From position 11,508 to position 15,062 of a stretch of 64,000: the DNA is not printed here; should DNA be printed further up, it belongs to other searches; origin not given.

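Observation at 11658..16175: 1505-aa HdrA with a GltD/NfnB-like NAD(P)H module inserted into its first FAD domain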

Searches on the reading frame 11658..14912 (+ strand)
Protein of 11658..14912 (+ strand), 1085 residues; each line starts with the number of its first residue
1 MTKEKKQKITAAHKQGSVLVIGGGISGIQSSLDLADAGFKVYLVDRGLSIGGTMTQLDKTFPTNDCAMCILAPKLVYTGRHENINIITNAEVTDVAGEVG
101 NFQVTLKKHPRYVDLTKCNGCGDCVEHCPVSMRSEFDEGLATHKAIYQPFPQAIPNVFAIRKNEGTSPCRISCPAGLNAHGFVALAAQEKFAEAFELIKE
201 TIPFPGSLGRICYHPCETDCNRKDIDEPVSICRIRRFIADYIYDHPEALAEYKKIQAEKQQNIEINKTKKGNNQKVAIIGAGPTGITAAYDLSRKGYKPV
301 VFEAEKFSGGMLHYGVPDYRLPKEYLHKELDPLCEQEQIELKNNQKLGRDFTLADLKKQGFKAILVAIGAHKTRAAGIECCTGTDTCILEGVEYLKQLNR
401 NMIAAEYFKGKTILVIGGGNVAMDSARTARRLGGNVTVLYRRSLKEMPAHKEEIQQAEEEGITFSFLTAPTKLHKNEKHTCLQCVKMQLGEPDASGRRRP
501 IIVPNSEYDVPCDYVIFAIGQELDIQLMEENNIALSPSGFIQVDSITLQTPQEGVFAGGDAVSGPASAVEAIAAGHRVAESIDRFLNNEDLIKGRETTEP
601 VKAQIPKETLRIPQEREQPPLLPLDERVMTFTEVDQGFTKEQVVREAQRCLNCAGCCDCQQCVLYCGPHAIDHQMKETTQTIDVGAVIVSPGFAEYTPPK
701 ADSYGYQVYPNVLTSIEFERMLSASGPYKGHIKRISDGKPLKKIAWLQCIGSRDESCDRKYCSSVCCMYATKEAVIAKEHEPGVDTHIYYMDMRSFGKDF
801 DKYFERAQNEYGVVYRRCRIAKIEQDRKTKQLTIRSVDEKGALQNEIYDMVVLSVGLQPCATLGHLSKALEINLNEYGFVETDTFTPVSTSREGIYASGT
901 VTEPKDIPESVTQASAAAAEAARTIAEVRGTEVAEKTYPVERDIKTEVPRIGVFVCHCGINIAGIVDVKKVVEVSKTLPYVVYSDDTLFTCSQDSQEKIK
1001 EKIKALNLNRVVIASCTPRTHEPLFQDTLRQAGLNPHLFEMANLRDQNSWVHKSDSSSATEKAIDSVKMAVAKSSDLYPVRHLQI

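Call 53: predict_structure(alignment_id=A2)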
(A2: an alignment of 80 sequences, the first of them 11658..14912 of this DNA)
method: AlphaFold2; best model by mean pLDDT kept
length: 1085 residues; sequences in the alignment: 80
mean_pLDDT: 88.2   pTM: 0.84
mean pLDDT of the five models: 88.2, 87.1, 86.2, 84.5, 83.2
residues with pLDDT >= 90: 671; 70-90: 333; 50-70: 65; < 50: 16
segments of 3 or more residues with pLDDT < 50: 1-11
pLDDT, mean of each block of 10 residues (from residue 1): 31 84 94 97 94 71 57 87 94 95 96 89 89 87 86 78 91 92 97 96 94 85 92 96 96 91 64 93 96 95 94 93 95 93 92 93 93 74 76 92 90 93 95 95 91 92 94 83 92 85 91 90 86 89 93 93 84 95 94 83 86 88 92 94 96 93 90 94 97 85 82 91 75 87 92 63 82 86 91 72 89 90 90 91 92 89 92 92 92 95 85 95 95 91 90 82 78 95 87 87 95 80 90 94 72 76 94 93 66
secondary structure, 60 per line:
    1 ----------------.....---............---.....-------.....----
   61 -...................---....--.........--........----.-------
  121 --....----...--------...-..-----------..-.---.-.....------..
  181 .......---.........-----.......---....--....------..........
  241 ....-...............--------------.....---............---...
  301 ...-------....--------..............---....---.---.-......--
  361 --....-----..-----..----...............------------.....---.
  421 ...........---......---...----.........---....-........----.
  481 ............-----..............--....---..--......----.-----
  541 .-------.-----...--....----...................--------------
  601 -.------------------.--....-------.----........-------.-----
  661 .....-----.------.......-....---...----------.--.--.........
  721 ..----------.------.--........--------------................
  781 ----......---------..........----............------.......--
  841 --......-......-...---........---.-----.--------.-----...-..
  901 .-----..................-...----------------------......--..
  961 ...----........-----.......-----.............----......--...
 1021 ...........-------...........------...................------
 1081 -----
elements in order (helices of 4 or more, strands of 3 or more residues): E17-21 H25-36 E40-44 H52-56 H62-80 E84-87 E90-98 E101-108 H123-126 E131-133 E142-144 H168-172 H179-187 H191-199 H205-211 H215-218 H221-224 H231-244 H246-260 E275-279 H283-294 E298-303 H311-314 H323-336 E340-343 H353-358 E363-366 E388-390 H391-399 E412-416 H420-431 E435-440 H451-459 E463-466 E468-475 E480-492 E498-511 E514-517 H525-530 E555-557 H560-563 H568-586 H624-627 H640-647 H661-665 E678-684 E686-689 E693-695 E712-714 H715-722 E743-750 H765-780 E785-790 H800-809 E814-825 E832-838 E843-848 E850-855 E857-859 H863-870 E895-897 H907-924 E951-956 H959-963 H968-975 E981-987 H993-1005 E1010-1015 H1018-1031 E1039-1043 H1044-1049 H1056-1074
